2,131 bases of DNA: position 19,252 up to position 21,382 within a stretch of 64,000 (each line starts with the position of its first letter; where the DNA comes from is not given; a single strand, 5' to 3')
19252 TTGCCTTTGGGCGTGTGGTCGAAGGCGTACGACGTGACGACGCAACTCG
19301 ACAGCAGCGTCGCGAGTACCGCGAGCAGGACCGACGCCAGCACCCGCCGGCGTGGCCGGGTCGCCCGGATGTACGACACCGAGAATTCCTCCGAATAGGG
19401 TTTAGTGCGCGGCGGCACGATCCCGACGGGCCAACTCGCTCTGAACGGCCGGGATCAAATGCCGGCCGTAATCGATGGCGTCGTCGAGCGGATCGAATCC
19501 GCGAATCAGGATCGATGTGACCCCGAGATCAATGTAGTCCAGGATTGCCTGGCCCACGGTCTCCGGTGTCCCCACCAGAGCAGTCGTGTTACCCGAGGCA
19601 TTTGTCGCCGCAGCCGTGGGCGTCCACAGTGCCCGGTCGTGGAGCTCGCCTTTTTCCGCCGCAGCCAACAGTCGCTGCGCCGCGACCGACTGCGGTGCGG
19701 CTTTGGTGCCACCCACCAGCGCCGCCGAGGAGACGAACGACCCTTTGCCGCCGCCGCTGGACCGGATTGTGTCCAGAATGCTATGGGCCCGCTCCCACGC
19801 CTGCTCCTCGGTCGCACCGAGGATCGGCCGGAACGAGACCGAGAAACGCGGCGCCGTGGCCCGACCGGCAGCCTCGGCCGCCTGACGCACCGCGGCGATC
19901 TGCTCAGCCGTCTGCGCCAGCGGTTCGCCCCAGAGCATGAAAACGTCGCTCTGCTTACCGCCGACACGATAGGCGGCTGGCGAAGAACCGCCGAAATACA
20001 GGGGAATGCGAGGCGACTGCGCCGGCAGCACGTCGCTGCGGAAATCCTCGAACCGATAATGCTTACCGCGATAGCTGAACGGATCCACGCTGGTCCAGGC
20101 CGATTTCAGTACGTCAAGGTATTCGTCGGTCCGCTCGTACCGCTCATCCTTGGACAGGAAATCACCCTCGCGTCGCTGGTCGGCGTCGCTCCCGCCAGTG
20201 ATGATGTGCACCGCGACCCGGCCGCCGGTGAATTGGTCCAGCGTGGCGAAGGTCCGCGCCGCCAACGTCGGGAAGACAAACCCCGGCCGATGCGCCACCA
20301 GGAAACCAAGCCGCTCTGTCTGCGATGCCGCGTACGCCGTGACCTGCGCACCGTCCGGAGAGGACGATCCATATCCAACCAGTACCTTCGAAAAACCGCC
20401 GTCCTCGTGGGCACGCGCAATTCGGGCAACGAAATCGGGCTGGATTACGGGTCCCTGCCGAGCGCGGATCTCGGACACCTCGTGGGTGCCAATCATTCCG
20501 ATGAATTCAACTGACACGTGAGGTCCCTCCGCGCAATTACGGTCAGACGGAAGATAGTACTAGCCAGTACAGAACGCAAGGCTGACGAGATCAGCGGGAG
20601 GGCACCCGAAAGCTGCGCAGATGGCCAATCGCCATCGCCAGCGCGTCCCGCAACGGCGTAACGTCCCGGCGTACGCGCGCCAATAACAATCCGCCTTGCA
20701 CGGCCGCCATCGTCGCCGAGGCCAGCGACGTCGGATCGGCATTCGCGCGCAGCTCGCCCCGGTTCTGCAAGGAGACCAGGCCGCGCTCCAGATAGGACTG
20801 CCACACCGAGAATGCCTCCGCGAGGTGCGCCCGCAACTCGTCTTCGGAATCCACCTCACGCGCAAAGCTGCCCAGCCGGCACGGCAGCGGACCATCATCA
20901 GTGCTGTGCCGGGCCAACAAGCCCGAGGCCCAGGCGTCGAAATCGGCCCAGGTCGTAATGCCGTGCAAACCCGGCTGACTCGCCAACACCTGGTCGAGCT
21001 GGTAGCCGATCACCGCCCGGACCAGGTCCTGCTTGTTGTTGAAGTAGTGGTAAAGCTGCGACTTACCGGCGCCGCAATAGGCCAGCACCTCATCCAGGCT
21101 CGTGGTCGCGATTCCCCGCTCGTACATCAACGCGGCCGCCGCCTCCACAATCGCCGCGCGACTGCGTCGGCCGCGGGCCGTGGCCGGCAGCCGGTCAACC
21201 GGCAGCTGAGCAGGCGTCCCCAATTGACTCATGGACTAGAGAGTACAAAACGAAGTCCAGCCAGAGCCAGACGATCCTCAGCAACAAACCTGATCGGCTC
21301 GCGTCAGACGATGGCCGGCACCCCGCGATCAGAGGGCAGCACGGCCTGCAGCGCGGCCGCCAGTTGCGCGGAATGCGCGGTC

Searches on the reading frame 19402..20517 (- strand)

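Call 65: search_protein_families(library=pfam, proteins=[window:19402-20517:-])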
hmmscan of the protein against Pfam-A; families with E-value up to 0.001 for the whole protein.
window:19402-20517:- (371 aa): 1 family
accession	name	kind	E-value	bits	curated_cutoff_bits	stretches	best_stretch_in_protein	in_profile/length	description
PF00296.26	Bac_luciferase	-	7.9e-72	242.7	27.9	1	21-334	19-313/314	Luciferase-like monooxygenase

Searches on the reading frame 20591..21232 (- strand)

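Call 37: search_protein_families(library=pfam, proteins=[window:20591-21232:-])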
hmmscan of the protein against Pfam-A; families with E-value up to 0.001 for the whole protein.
window:20591-21232:- (213 aa): 3 families
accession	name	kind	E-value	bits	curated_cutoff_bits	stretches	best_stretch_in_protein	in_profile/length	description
PF00440.29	TetR_N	-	3.7e-13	49.5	24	1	28-74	1-47/47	Bacterial regulatory proteins, tetR family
PF16925.10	TetR_C_13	-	2.4e-12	47.7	27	1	118-199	25-107/109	Tetracyclin repressor-like, C-terminal domain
PF21993.1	TetR_C_13_2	-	2.2e-11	44.4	27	1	100-197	7-100/103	Transcriptional regulator LmrA/YxaF-like, C-terminal domain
